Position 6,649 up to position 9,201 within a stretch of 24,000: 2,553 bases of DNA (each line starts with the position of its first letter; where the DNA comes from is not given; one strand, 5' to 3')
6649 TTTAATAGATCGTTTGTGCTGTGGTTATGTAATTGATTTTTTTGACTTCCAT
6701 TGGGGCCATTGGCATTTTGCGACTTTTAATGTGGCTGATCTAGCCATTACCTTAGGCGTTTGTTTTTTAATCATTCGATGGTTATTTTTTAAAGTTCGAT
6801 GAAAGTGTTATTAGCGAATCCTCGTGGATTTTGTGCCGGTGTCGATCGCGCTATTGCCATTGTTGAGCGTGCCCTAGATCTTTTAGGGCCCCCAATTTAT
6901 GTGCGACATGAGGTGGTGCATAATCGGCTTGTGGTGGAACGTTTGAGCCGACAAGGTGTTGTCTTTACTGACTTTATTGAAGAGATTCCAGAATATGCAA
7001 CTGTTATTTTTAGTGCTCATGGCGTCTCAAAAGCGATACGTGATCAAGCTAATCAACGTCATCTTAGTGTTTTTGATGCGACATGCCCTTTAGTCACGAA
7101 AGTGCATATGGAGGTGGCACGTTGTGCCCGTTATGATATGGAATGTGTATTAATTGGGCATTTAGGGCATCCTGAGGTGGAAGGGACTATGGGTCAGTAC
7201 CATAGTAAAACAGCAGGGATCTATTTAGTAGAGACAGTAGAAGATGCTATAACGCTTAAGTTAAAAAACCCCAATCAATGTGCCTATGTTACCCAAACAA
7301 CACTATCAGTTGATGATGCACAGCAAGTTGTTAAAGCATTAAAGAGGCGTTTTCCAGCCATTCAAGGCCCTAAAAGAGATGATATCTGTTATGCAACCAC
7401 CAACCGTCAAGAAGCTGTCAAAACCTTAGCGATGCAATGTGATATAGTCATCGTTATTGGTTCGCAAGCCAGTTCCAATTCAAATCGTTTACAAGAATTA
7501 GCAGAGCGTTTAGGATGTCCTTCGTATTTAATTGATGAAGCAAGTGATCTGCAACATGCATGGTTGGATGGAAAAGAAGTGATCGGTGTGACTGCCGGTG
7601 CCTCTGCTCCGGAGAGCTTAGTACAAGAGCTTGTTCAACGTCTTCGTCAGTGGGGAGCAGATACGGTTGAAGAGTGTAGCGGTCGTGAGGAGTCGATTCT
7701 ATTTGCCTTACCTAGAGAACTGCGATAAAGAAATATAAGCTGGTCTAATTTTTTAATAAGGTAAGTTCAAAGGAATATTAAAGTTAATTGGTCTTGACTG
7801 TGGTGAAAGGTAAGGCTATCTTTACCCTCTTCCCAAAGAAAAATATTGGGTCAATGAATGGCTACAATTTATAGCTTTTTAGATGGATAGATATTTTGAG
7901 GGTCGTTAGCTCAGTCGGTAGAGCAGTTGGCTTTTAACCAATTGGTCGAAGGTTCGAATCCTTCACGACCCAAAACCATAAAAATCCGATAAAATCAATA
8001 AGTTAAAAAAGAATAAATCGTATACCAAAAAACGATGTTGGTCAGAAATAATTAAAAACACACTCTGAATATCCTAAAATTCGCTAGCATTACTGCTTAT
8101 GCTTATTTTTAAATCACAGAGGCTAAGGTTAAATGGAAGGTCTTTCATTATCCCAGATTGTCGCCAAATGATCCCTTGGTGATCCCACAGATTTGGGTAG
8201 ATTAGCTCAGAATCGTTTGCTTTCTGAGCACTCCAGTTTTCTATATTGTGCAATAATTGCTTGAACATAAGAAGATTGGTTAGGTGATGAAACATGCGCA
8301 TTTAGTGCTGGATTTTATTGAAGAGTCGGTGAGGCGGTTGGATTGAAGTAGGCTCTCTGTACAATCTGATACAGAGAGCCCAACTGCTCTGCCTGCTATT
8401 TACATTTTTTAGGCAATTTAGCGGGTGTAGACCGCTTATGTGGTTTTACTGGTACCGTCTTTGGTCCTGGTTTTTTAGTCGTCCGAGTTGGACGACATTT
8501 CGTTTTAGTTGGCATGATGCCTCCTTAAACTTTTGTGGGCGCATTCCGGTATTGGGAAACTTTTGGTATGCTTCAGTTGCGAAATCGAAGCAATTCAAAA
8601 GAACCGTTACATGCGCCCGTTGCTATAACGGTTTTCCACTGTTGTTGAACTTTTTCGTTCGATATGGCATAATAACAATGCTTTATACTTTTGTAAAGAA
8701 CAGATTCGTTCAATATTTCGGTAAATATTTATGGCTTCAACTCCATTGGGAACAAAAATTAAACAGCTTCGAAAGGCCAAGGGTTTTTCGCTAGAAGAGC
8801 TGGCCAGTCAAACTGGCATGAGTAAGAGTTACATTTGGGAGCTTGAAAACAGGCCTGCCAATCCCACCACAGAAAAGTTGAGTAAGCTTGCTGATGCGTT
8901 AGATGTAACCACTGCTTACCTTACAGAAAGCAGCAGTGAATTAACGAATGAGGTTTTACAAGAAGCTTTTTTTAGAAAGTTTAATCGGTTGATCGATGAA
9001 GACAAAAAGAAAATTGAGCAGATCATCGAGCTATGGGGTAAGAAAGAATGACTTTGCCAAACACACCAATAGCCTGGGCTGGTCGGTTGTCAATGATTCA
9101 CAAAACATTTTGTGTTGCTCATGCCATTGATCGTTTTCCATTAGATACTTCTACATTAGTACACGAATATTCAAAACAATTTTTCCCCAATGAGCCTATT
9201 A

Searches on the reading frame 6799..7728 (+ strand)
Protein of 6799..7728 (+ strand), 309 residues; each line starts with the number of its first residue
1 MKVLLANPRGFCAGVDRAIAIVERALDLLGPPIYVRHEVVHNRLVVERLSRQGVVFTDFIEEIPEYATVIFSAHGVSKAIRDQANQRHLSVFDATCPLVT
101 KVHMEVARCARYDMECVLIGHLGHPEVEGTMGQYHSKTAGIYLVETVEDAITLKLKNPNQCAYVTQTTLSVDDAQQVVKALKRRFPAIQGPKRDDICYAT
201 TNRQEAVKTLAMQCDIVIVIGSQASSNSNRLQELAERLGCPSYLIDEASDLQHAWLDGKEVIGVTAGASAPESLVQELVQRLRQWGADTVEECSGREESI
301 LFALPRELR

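Call 9: search_protein_families(library=pfam, proteins=[window:6799-7728:+], max_evalue=0.001)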
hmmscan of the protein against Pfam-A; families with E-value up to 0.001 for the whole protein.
window:6799-7728:+ (309 aa): 1 family
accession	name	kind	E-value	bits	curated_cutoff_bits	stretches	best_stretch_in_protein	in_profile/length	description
PF02401.23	LYTB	-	3.2e-95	318.9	24.5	1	3-282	1-266/267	LytB protein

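Call 13: find_encoding_contigs(protein=window:6799-7728:+, flank=10000, max_places=6)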
Protein window:6799-7728:+ (309 aa): no gene with exactly this product is on record in the collection.

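Call 27: find_related_loci(query=window:6799-7728:+, collection=genome_contigs, flank=10000)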
Query window:6799-7728:+ (309 aa) in genome_contigs; peptide patterns used: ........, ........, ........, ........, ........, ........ (x = any residue, [..] = any of these).
600 stretches matched a pattern (row limit reached: there are more); 593 encode a relative of the query (tblastn E <= 1e-3); the best 80 are kept; 80 distinct loci.
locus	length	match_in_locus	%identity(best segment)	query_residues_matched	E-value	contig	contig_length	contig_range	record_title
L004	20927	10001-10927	68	1-309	2e-146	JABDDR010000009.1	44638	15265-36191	MAG: Gammaproteobacteria bacterium isolate BWMinControl_Nextera40_MAG5 3300020884.a:Ga0207016_1014, whole genome shotgun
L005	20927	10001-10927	63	1-309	2e-138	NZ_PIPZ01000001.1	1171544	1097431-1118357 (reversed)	Pseudidiomarina marina strain PIM1 contig1, whole genome shotgun sequence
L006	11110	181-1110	65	1-308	6e-137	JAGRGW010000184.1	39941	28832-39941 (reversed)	MAG: Gammaproteobacteria bacterium isolate HKST-UBA184 2010_61801, whole genome shotgun sequence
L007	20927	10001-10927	65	1-309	3e-136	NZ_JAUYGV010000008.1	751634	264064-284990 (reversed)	MAG: Rheinheimera sp. isolate C24_maxbin.016 C24_k141_963051, whole genome shotgun sequence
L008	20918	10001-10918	65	5-309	3e-136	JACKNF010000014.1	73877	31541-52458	MAG: Gammaproteobacteria bacterium isolate HK-STAS-PROT-137 HK-STAS-PROT-137_14, whole genome shotgun sequence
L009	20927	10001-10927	63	1-309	2e-136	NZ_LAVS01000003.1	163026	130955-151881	Rheinheimera mesophila strain IITR-13 scf7180000000806, whole genome shotgun sequence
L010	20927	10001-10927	65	2-309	9e-136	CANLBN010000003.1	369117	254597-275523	uncultured Pseudomonadales bacterium isolate 3-262-3Z.fasta genome assembly, contig: NODE_3, whole genome shotgun sequen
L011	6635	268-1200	64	1-309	6e-136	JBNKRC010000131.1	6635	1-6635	MAG: Vibrio sp. isolate B2.bin.4.strict NODE_131_length_6635_cov_0.799939, whole genome shotgun sequence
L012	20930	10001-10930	63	1-309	8e-136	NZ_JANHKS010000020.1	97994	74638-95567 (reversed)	Pseudomonas putida strain 700447 putida700447_20, whole genome shotgun sequence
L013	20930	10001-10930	64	1-309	2e-135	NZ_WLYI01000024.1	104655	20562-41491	Pseudomonas karstica strain CCM 7891 Pseudomonas_CCM7891_cont24_104655nt_UniDepth1.02x, whole genome shotgun sequence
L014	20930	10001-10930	63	1-309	5e-135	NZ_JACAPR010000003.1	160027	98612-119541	Pseudomonas gingeri strain D8001 run0228_D8001_S21_L004_contig_3, whole genome shotgun sequence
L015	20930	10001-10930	63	1-309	2e-135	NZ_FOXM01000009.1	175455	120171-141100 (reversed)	Geopseudomonas sagittaria strain JCM 18195, whole genome shotgun sequence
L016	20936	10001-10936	64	1-309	7e-135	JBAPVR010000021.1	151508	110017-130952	MAG: Candidatus Aquirickettsiella sp. isolate MFD04133_ilm_asm_bin2 k127_11772, whole genome shotgun sequence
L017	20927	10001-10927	64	1-309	6e-135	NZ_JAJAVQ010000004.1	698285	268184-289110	Rheinheimera aquimaris strain KCTC 12840 Raq_4, whole genome shotgun sequence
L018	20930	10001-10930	63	1-309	6e-135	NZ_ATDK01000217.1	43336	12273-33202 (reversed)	Pseudomonas avellanae BPIC 631 contig217, whole genome shotgun sequence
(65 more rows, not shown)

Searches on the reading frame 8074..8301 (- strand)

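Call 9: search_protein_families(library=pfam, proteins=[window:8074-8301:-], max_evalue=0.001)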
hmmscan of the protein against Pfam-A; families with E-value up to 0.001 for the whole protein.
window:8074-8301:- (75 aa): 0 families

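Call 73: search_protein_families(library=padloc, proteins=[window:8074-8301:-], max_evalue=0.001)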
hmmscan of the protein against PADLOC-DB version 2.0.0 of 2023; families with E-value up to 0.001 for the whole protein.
window:8074-8301:- (75 aa): 0 families

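Call 74: search_protein_families(library=pfam, proteins=[window:8074-8301:-], max_evalue=10)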
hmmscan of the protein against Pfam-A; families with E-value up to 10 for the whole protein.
window:8074-8301:- (75 aa): 1 family
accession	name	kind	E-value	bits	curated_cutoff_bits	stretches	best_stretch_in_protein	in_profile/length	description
PF23153.1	Aip3p_Bud6_N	-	0.16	12.7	27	1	8-32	5-30/109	Aip3p/Bud6 N-terminal domain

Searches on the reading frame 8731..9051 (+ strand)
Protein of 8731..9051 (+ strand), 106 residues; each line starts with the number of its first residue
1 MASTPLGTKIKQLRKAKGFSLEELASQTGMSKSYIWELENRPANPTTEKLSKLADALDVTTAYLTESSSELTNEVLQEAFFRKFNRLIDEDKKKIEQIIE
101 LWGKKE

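Call 9: search_protein_families(library=pfam, proteins=[window:8731-9051:+], max_evalue=0.001)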
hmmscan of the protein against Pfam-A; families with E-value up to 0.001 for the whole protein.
window:8731-9051:+ (106 aa): 7 families
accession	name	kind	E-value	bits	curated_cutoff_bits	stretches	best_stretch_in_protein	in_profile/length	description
PF01381.28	HTH_3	-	1.4e-15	57.5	23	1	10-64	1-55/55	Helix-turn-helix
PF13560.12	HTH_31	-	1.9e-11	44.6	27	1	6-61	2-58/64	Helix-turn-helix domain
PF12844.13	HTH_19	-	3.2e-10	40.2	30.2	1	7-64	1-58/64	Helix-turn-helix domain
PF13443.12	HTH_26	-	3.2e-08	34.1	22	1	9-60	1-53/63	Cro/C1-type HTH DNA-binding domain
PF13413.12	HTH_25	-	6.7e-06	26.3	24.6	1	11-40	3-32/62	Helix-turn-helix domain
PF08279.18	HTH_11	-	0.00051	20.3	25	0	9-36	5-33/55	HTH domain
PF07022.19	Phage_CI_repr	-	0.00059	20.6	22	1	10-67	3-60/65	Bacteriophage CI repressor helix-turn-helix domain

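Call 73: search_protein_families(library=padloc, proteins=[window:8731-9051:+], max_evalue=0.001)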
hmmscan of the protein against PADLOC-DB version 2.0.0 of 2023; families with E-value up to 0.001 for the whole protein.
window:8731-9051:+ (106 aa): 19 families
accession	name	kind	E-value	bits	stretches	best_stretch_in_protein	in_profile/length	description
PDLC04142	capH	-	1.2e-28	98.2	1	2-105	3-101/103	capH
PDLC02926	HTH_VI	-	3.3e-15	54.1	1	6-88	2-84/92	-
PDLC03954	RmrA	-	3e-13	47.5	1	7-101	12-104/380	-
PDLC03947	RmrA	-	7.6e-11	39.4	1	4-98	10-101/383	-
PDLC03951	RmrA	-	1.2e-10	38.9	1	8-97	11-97/400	-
PDLC03949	RmrA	-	1.2e-10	38.8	1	9-93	6-88/363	-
PDLC03945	RmrA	-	2.7e-10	38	1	7-86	4-85/394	-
PDLC03943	RmrA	-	3.1e-09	34.4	1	7-84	4-79/370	-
PDLC03953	RmrA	-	5.9e-09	33.6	1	2-99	2-96/373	-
PDLC03944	RmrA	-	6e-09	33.4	1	7-97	8-96/384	-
PDLC03665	Control_protein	-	3e-08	31.8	1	6-67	9-71/77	control protein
PDLC03948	RmrA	-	1.4e-07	28.8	1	8-100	11-102/397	-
PDLC03952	RmrA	-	1.7e-07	28.5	1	8-86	25-102/395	-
PDLC03664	Control_protein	-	2.9e-07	28.9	1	6-60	14-68/74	control protein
PDLC03536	REase_II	-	4.4e-06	24.5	1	8-64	13-69/237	Type II restriction enzyme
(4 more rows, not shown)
